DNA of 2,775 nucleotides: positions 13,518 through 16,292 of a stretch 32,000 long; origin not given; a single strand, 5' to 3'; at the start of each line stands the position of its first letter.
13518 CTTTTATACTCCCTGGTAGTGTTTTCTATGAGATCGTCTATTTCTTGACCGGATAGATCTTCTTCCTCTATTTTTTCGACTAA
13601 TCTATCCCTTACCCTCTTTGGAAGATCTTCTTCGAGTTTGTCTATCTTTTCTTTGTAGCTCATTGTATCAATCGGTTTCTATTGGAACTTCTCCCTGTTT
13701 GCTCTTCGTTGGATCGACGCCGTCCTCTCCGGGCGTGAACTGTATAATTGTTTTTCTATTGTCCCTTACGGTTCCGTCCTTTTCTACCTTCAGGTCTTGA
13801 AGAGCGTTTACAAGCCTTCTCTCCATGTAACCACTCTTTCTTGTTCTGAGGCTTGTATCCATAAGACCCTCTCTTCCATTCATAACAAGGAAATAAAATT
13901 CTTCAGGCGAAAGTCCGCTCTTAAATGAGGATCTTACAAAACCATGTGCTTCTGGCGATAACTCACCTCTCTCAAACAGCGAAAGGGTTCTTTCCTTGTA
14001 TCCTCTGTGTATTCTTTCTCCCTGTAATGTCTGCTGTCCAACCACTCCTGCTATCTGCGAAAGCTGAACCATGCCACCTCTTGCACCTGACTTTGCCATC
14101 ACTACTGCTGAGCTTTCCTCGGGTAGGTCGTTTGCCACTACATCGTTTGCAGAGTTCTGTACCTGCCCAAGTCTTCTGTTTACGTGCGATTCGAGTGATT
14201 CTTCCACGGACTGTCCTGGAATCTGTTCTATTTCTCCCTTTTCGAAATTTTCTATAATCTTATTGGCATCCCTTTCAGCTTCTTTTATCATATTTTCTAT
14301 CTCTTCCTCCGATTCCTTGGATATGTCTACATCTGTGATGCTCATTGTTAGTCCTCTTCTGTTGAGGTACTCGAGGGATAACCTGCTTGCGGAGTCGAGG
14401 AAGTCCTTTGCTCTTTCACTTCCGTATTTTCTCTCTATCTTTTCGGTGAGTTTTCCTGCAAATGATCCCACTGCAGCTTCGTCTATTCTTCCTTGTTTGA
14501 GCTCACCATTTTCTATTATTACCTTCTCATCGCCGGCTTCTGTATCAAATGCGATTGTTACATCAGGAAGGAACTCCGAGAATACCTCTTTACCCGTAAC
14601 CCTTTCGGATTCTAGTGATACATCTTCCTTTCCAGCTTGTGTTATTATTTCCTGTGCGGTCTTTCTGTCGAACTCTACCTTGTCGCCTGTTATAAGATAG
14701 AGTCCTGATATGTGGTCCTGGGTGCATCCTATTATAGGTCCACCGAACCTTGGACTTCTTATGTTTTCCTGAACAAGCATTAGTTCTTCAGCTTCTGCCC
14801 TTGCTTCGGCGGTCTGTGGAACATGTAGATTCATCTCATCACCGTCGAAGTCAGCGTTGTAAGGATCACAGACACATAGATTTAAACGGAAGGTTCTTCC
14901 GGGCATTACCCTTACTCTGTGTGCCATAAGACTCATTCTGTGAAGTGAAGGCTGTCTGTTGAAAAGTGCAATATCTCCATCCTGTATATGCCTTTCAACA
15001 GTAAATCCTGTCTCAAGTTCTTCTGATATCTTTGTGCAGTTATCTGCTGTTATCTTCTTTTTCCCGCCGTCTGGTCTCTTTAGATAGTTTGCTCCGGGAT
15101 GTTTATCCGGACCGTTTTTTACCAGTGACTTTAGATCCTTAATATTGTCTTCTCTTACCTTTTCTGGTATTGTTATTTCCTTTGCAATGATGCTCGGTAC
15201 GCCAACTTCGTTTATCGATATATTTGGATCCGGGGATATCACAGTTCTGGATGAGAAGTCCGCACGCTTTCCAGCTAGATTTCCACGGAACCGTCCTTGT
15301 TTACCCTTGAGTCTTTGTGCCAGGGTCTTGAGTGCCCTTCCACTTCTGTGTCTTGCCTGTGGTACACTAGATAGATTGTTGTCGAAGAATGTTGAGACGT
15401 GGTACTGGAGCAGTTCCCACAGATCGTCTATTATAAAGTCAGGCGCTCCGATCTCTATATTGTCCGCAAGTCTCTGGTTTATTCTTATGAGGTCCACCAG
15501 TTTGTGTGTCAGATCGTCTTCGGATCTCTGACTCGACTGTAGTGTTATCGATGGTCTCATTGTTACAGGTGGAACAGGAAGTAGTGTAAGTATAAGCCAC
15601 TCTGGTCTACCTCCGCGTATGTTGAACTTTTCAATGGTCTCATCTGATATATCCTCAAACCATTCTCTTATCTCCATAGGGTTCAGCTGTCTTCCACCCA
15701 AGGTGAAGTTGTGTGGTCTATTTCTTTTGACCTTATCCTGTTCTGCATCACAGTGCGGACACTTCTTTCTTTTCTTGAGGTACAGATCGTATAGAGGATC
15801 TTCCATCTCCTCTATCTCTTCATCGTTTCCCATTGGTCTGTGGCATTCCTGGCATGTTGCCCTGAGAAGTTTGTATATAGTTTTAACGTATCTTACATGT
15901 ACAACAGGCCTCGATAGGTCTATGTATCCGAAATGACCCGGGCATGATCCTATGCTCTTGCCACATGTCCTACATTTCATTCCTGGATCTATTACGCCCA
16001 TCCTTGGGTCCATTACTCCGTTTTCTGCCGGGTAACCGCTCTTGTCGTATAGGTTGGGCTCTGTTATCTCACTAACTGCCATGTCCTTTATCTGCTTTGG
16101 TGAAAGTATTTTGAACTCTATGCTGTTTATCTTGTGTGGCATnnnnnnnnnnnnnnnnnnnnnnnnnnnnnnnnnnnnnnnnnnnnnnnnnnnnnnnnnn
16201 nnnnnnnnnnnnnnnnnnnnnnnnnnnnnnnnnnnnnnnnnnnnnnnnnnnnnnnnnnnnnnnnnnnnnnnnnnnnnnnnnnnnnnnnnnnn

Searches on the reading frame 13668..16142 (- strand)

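Call 8: search_protein_families(library=pfam, proteins=[window:13668-16142:-])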
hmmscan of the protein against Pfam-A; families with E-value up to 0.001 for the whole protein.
window:13668-16142:- (824 aa): 5 families
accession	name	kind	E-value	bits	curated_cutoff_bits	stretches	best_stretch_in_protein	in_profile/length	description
PF04997.17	RNA_pol_Rpb1_1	-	3e-86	290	39.7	1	3-289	2-312/312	RNA polymerase Rpb1, domain 1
PF00623.25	RNA_pol_Rpb1_2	-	1.8e-73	246.7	25.3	1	291-457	1-166/166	RNA polymerase Rpb1, domain 2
PF04983.23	RNA_pol_Rpb1_3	-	2.5e-31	109.2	28.9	1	460-605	1-162/162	RNA polymerase Rpb1, domain 3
PF05000.22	RNA_pol_Rpb1_4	-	1.5e-26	92.8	24.8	1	630-736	1-107/107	RNA polymerase Rpb1, domain 4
PF04998.22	RNA_pol_Rpb1_5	-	3.3e-22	79.6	28.5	1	743-808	1-66/267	RNA polymerase Rpb1, domain 5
